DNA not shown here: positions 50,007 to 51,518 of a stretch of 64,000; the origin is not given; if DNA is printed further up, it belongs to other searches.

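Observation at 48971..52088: TetR - P450 - ferredoxin - putative cyclase operon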

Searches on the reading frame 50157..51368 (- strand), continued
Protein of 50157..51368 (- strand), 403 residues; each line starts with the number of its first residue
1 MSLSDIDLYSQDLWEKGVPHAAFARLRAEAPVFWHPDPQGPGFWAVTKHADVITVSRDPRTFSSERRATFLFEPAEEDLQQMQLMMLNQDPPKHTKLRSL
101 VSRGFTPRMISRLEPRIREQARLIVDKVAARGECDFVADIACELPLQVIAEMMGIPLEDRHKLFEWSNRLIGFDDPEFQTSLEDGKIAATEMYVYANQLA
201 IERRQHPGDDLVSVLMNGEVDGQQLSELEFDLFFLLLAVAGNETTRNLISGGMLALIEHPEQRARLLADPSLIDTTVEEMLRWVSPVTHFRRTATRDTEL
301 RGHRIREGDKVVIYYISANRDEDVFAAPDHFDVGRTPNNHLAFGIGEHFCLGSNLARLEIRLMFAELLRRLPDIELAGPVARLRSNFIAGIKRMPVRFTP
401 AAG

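Call 20: find_encoding_contigs(protein=P0118, flank=8000, max_places=3)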
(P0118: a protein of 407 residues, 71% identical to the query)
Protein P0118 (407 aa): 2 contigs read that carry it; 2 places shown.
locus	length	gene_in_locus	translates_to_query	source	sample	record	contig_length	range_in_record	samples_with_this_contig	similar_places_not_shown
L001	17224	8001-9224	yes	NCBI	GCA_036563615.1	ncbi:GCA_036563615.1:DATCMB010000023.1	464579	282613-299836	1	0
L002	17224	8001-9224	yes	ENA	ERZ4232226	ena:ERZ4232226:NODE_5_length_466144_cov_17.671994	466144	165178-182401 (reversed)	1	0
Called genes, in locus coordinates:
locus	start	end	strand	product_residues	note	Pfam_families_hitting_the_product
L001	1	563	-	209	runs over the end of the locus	PF00440:TetR_N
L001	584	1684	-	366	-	PF11583:AurF (weak)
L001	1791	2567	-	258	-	-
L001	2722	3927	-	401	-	PF00657:Lipase_GDSL (faint), PF13472:Lipase_GDSL_2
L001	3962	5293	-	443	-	PF01839:FG-GAP (faint), PF13517:FG-GAP_3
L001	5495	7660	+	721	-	-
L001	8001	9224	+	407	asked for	PF00067:p450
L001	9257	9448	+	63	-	PF06902:Fer4_19 (weak), PF13459:Fer4_15, PF13370:Fer4_13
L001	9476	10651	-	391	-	PF04389:Peptidase_M28 (faint), PF01546:Peptidase_M20, PF07687:M20_dimer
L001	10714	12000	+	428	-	PF01595:CNNM, PF00571:CBS, PF03471:CorC_HlyC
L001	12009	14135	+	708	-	PF00795:CN_hydrolase, PF02540:NAD_synthase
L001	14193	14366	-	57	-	-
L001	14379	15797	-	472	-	PF05787:PhoX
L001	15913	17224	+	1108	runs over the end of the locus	PF13248:Zn_ribbon_3 (faint), PF00211:Guanylate_cyc, PF13191:AAA_16, PF13424:TPR_12 (faint)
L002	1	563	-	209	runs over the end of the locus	PF00440:TetR_N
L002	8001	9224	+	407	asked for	PF00067:p450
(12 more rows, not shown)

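Call 21: find_related_loci(query=window:50157-51368:-, collection=genome_contigs, flank=10000)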
Query window:50157-51368:- (403 aa) in genome_contigs; peptide patterns used: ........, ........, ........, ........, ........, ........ (x = any residue, [..] = any of these).
599 stretches matched a pattern (row limit reached: there are more); 552 encode a relative of the query (tblastn E <= 1e-3); the best 80 are kept; 80 distinct loci.
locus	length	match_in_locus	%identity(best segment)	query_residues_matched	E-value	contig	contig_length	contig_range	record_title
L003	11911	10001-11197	70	5-403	0e+0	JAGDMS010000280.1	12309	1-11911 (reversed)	MAG: Deltaproteobacteria bacterium isolate CTSoil_040 scaffold_15608, whole genome shotgun sequence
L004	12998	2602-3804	71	1-401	0e+0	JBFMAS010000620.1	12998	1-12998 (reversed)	MAG: Thermodesulfobacteriota bacterium isolate MAG144 MAG144_620, whole genome shotgun sequence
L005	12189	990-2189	73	1-400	0e+0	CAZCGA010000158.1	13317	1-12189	MAG TPA_asm: uncultured Candidatus Binatia bacterium isolate SRP119689_co1_8 genome assembly, contig: NODE_6776_length_1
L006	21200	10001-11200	72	3-402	0e+0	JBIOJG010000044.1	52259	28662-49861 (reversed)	MAG: Candidatus Binatia bacterium isolate GcC5-6 k141_930256_length_52259_cov_120.3929, whole genome shotgun sequence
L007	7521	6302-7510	72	1-402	0e+0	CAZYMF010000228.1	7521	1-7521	MAG TPA_asm: uncultured Candidatus Binatia bacterium isolate SRP214966_co3_99 genome assembly, contig: NODE_17707_length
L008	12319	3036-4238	68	1-400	0e+0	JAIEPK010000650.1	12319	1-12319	MAG: Candidatus Binatia bacterium isolate co.spades.DASTOOL.2.5kb_007 c_000000430582, whole genome shotgun sequence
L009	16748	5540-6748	67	1-401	0e+0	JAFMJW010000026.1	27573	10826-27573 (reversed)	MAG: Alphaproteobacteria bacterium isolate DEBay_Sum019D_L_G_86 NODE_1270_length_27573_cov_9.102006, whole genome shotgu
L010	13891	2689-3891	68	1-400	0e+0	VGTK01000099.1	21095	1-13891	MAG: Deltaproteobacteria bacterium isolate K_Offshore_80m_m2_211 K_Offshore_80m_m2_211_Ga0194132_10005298, whole genome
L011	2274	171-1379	67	1-401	0e+0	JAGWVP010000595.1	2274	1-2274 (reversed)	MAG: bacterium isolate REEB422 contig-150_78337, whole genome shotgun sequence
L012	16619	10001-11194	67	5-402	0e+0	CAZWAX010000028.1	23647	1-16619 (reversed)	MAG TPA_asm: uncultured Polyangiaceae bacterium isolate SRP302447_co1_427 genome assembly, contig: NODE_5754_length_2364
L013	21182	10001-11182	68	5-397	0e+0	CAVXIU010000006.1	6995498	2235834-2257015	MAG: uncultured delta proteobacterium isolate MFD09212.bin.2.188 genome assembly, contig: contig_1259, whole genome shot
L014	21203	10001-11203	67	1-401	0e+0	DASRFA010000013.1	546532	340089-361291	MAG TPA_asm: Candidatus Binatia bacterium isolate SMAG_U10020 k141_1003589, whole genome shotgun sequence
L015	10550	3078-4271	65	5-402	3e-177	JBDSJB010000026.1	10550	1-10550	MAG: Candidatus Binatia bacterium isolate cluster1_bin.312 k127_8858901, whole genome shotgun sequence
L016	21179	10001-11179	66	5-397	8e-176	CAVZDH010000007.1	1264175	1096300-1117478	MAG: uncultured delta proteobacterium isolate MFD00822.bin.1.245 genome assembly, contig: contig_71692, whole genome sho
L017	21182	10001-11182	66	1-399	7e-175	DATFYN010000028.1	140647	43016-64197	MAG TPA_asm: Myxococcota bacterium isolate SMAG_U9544 k141_851559, whole genome shotgun sequence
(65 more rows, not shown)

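Call 23: list_cluster_members(proteins=[window:50157-51368:-, window:48971-49891:-, window:51411-52088:-, window:49908-50102:-, window:14492-14968:+, window:17872-18684:+])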
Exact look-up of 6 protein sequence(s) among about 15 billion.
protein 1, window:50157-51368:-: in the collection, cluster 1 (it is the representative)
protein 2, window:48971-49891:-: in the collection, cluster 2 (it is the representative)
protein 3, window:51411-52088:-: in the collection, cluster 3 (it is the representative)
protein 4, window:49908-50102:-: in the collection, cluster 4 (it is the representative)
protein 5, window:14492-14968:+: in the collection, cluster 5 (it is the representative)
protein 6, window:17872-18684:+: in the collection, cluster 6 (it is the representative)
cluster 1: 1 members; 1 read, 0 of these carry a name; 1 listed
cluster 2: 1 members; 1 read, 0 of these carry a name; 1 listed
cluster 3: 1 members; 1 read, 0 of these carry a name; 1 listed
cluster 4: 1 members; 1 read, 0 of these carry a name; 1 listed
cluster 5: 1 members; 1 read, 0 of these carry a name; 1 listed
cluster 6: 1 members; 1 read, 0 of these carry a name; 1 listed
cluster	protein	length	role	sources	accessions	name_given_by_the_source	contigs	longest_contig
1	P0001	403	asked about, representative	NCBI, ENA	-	-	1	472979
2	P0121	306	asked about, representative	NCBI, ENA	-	-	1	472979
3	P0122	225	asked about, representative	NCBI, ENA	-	-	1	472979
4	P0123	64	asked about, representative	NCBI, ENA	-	-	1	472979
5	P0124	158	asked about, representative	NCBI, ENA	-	-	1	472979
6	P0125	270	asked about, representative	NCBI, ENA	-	-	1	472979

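Call 33: search_solved_structures(query=window:50157-51368:-, max_evalue=1e-100, show_alignments=5)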
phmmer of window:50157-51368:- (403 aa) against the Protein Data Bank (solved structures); distinct sequences matched with E-value up to 1e-100: 16.
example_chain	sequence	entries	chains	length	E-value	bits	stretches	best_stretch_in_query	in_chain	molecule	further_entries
8vxi_A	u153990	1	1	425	1.3e-173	580.6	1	2-401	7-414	CYP125MRCA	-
8vxg_A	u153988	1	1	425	5e-172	575.4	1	3-401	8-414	CYP125MRCA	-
2wm4_A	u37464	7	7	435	6.3e-106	357.8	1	3-398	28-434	PUTATIVE CYTOCHROME P450 124 | Methyl-branched lipid omega-hydroxylase | CYP124 in complex with inhibitor carbethoxyhexyl imidazole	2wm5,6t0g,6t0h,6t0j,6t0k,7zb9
6t0f_A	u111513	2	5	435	6.3e-106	357.8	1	3-398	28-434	Methyl-branched lipid omega-hydroxylase | CYP124 in complex with inhibitor compound 5'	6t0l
7r1i_A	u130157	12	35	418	1.5e-104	353.2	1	12-399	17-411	Steroid C26-monooxygenase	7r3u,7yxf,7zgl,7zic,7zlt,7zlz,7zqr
7qwn_A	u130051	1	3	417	1.5e-104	353.2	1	12-399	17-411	Steroid C26-monooxygenase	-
2xn8_A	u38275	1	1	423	1.7e-104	353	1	12-399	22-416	PUTATIVE CYTOCHROME P450 125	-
2xc3_A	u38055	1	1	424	1.7e-104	353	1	12-399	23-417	PUTATIVE CYTOCHROME P450 125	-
3ivy_A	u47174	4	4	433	1.7e-104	353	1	12-399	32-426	Cytochrome P450 CYP125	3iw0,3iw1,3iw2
2x5l_A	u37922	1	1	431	1.8e-104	352.9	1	12-399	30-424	PUTATIVE CYTOCHROME P450 125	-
2x5w_A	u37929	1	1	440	1.9e-104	352.9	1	12-399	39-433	PUTATIVE CYTOCHROME P450 125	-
8fjo_A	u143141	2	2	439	1.9e-104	352.9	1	3-398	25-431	Cytochrome P450 124A1, Cyp124A1 | Cytochrome P450 124A1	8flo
6cvc_A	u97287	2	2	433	2e-104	352.8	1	3-398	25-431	Cytochrome P450 124A1, Cyp124A1 | Cytochrome P450 124A1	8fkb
8gdi_A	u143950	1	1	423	2.1e-104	352.7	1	3-398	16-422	Cytochrome P450 124A1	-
7qke_A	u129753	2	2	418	5.6e-104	351.3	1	12-399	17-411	Steroid C26-monooxygenase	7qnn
6bld_A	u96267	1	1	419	2.6e-103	349.2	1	5-398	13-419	Cytochrome P450 268A2 Cyp268A2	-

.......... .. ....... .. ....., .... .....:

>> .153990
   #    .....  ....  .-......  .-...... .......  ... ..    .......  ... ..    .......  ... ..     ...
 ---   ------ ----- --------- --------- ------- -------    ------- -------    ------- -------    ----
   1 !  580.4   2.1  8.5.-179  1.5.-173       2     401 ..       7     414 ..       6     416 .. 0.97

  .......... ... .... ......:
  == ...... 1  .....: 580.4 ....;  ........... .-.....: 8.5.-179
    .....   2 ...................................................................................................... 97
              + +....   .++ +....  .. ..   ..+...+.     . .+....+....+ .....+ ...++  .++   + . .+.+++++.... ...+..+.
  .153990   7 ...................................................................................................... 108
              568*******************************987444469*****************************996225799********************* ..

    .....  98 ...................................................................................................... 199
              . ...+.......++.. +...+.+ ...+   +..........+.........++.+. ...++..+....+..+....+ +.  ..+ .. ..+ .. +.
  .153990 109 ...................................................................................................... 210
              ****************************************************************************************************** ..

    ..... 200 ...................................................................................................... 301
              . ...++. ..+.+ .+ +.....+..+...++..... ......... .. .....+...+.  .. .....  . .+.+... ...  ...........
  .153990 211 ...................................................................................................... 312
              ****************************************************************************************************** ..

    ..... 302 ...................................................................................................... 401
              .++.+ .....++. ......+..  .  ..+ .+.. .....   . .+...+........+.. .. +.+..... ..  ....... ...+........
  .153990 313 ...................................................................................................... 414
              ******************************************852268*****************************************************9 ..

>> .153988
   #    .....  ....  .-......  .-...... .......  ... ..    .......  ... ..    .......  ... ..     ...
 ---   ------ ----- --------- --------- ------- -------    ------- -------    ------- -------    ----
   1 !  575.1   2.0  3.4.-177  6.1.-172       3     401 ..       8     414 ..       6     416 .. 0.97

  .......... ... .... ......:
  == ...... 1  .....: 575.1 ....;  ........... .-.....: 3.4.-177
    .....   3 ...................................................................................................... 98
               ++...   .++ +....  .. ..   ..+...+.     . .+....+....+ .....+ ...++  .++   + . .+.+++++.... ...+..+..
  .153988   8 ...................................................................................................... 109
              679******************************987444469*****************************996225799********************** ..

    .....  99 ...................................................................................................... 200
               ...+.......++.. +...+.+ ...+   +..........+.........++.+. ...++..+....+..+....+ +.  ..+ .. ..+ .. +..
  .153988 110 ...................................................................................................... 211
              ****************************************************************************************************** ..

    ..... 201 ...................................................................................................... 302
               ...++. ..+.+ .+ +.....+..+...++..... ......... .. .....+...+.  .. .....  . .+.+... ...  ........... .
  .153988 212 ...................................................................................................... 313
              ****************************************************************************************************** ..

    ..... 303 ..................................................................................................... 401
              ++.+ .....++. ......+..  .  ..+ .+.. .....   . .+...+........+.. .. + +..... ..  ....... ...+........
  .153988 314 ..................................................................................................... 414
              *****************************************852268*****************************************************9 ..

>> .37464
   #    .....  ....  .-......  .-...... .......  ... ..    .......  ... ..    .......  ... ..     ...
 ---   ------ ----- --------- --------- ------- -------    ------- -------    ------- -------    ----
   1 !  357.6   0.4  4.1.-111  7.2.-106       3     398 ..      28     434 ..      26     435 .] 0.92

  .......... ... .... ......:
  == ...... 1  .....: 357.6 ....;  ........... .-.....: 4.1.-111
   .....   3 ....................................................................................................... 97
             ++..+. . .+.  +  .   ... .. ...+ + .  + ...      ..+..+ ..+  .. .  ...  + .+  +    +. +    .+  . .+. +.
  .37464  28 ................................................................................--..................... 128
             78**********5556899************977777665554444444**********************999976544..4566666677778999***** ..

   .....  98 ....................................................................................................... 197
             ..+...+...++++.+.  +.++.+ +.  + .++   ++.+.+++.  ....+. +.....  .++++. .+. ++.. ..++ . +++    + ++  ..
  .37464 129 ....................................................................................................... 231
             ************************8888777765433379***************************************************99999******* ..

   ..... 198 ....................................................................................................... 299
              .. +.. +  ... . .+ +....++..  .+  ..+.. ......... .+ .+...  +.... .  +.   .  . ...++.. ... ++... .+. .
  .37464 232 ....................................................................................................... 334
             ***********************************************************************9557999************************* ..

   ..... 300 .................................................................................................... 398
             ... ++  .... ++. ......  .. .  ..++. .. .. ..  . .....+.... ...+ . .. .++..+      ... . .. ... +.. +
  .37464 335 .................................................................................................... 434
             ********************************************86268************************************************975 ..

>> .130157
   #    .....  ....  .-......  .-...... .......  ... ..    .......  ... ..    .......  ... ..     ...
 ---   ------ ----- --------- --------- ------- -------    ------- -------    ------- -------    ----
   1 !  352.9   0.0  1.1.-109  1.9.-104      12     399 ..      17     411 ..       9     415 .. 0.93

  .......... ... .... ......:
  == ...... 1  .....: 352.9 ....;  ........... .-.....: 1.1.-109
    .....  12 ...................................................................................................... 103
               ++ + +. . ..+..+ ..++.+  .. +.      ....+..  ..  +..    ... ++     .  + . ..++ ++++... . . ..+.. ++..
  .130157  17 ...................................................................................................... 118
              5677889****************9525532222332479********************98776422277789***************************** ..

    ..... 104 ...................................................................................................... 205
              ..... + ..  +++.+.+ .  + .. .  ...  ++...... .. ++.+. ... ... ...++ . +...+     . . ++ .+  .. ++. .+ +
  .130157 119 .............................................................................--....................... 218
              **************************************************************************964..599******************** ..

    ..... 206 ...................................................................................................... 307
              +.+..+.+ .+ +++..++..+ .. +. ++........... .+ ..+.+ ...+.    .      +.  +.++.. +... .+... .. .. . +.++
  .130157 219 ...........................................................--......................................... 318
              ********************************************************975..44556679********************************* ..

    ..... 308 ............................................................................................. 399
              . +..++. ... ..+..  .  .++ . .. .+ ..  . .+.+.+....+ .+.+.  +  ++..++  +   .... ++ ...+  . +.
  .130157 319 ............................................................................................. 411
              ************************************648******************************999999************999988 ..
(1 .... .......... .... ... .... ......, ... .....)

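Call 40: find_encoding_contigs(protein=P0004, flank=10000, max_places=2)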
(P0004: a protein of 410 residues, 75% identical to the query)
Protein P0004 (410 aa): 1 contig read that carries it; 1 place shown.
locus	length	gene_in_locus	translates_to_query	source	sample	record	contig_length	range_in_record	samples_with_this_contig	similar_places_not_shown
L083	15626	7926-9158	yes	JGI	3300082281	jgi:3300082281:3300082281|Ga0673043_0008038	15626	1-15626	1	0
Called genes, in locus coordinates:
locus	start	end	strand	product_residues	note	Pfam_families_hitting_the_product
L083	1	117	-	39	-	?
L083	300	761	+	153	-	PF01796:OB_ChsH2_C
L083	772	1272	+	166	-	PF01796:OB_ChsH2_C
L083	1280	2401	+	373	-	PF22691:Thiolase_C_1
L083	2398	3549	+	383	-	PF00108:Thiolase_N (weak), PF22691:Thiolase_C_1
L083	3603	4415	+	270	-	PF00378:ECH_1, PF16113:ECH_2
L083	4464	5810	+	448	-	PF07044:DUF1329, PF17131:TP_0789-like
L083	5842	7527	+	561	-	PF00501:AMP-binding, PF13193:AMP-binding_C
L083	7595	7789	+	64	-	PF06902:Fer4_19 (weak), PF13237:Fer4_10 (weak), PF13459:Fer4_15, PF13370:Fer4_13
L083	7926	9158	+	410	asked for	PF00067:p450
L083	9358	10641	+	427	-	PF00278:Orn_DAP_Arg_deC, PF02784:Orn_Arg_deC_N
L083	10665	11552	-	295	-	PF00296:Bac_luciferase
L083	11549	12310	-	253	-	PF00459:Inositol_P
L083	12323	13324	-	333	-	PF11583:AurF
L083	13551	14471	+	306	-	PF04199:Cyclase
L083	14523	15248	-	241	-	PF17932:TetR_C_24 (faint), PF00440:TetR_N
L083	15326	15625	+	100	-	?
